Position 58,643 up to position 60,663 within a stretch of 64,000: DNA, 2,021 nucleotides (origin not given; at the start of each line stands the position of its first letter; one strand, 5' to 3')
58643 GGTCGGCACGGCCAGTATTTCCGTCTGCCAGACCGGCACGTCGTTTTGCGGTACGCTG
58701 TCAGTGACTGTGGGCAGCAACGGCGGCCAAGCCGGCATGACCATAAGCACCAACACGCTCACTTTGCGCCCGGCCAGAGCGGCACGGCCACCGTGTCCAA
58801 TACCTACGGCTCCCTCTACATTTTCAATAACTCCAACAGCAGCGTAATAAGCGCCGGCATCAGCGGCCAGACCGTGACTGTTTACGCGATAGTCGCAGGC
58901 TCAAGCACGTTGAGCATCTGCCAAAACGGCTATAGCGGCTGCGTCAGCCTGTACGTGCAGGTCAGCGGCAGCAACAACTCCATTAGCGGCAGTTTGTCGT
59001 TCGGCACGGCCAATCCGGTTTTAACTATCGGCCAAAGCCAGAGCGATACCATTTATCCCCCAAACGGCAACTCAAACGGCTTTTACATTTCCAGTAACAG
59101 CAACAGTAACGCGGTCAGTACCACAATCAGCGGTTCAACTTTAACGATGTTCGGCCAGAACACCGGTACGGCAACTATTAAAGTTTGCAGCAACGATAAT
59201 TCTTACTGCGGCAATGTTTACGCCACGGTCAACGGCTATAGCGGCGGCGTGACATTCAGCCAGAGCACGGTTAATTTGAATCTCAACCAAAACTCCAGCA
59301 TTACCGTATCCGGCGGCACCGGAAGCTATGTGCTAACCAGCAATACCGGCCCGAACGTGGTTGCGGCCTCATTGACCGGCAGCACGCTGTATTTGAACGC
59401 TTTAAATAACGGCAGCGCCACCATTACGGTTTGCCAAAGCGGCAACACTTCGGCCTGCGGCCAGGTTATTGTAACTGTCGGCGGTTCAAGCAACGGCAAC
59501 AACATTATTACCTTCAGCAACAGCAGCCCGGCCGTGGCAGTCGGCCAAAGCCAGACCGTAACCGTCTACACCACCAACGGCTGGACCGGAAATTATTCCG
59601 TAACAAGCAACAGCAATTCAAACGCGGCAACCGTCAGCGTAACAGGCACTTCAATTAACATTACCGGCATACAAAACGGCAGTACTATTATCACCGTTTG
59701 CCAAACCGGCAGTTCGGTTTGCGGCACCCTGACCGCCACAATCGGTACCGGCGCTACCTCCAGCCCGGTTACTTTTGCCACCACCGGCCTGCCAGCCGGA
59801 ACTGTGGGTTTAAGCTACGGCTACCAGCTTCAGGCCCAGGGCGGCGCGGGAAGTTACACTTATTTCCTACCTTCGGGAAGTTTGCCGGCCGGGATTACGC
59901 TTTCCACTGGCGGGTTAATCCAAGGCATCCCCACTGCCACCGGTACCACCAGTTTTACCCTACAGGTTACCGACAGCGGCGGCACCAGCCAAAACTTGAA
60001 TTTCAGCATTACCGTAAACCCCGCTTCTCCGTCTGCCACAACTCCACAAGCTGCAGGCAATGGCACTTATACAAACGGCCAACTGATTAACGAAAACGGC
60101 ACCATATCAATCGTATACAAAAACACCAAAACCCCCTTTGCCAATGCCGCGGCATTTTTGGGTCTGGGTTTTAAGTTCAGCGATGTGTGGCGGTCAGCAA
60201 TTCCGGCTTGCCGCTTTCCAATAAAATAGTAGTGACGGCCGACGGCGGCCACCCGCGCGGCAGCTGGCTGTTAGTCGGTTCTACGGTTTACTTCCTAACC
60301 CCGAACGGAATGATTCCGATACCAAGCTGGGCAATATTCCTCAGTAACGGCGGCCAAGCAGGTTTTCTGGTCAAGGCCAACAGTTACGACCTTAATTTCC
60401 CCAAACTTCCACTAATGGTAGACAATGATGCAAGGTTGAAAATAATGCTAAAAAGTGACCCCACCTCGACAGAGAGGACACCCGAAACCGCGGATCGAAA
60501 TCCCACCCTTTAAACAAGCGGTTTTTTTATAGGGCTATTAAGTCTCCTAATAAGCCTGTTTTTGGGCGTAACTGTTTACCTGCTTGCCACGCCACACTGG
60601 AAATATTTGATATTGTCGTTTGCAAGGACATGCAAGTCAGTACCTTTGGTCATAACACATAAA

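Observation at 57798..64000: Giant Cys-repeat surface proteins sharing a novel C-terminal module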

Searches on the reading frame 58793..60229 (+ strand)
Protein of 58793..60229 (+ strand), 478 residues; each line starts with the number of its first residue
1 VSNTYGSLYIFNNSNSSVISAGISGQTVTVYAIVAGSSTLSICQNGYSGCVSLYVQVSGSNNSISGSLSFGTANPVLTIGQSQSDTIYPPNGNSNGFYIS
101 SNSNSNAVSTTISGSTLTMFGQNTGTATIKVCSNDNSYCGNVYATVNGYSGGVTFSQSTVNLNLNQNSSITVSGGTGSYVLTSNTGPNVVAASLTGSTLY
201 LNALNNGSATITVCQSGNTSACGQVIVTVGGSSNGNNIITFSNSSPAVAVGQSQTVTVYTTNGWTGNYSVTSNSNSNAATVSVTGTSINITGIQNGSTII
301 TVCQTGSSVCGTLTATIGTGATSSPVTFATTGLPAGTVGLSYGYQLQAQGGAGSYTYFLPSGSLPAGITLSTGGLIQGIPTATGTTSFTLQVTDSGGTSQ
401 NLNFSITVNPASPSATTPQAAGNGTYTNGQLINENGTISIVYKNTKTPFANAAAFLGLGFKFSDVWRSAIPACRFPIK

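Call 93: find_encoding_contigs(protein=window:58793-60229:+, flank=10000, max_places=4)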
Protein window:58793-60229:+ (478 aa): no gene with exactly this product is on record in the collection.

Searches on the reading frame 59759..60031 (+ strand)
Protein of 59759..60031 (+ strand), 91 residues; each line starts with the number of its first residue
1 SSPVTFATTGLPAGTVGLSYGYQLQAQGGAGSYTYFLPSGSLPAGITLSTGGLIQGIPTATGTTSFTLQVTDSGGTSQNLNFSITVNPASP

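Call 68: search_protein_families(library=pfam, max_evalue=0.1, proteins=[window:59759-60031:+])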
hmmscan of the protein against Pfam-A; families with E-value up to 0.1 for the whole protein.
seq(91 aa): 5 families
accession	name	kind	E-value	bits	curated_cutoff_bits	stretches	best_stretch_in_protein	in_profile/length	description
PF05345.18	He_PIG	-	2.5e-13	50.7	24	1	4-87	3-96/96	Putative Ig domain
PF17963.7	Big_9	-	0.015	16.6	23.6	1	45-85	46-89/89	Bacterial Ig domain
PF19408.5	PKD_6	-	0.042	14.6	25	0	21-79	22-75/82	PKD-like domain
PF02010.21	REJ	-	0.079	12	25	1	36-90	365-416/452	REJ domain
PF22352.2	K319L-like_PKD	-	0.082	13.4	27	0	57-86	55-84/84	K319L-like, PKD domain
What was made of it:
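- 59768..60019 (+): He_PIG (putative Ig) domain. Pfam PF05345, E 2.5e-13, 50.7 bits against a cut-off of 24 (call 68).
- On He_PIG (PF05345): 50.7 bits against a cut-off of 24, E 2.5e-13 (call 68).
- Checked: It carries tandem ~85-aa repeats, each with two Cys, followed by an Ig-like domain that matches He_PIG (E 2.5e-13, 50.7 bits, nt 59768-60019; call 68).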

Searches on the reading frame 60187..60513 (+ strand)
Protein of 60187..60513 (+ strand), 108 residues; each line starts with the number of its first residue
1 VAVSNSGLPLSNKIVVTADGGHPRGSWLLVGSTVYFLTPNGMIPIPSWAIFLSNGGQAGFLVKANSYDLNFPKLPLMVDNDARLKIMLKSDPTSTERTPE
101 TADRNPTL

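Call 92: find_encoding_contigs(protein=window:60187-60513:+, flank=10000, max_places=4)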
Protein window:60187-60513:+ (108 aa): no gene with exactly this product is on record in the collection.
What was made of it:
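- Tried and rejected: Nothing on record (calls 92, 93), so the second frameshift could not be cross-checked.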
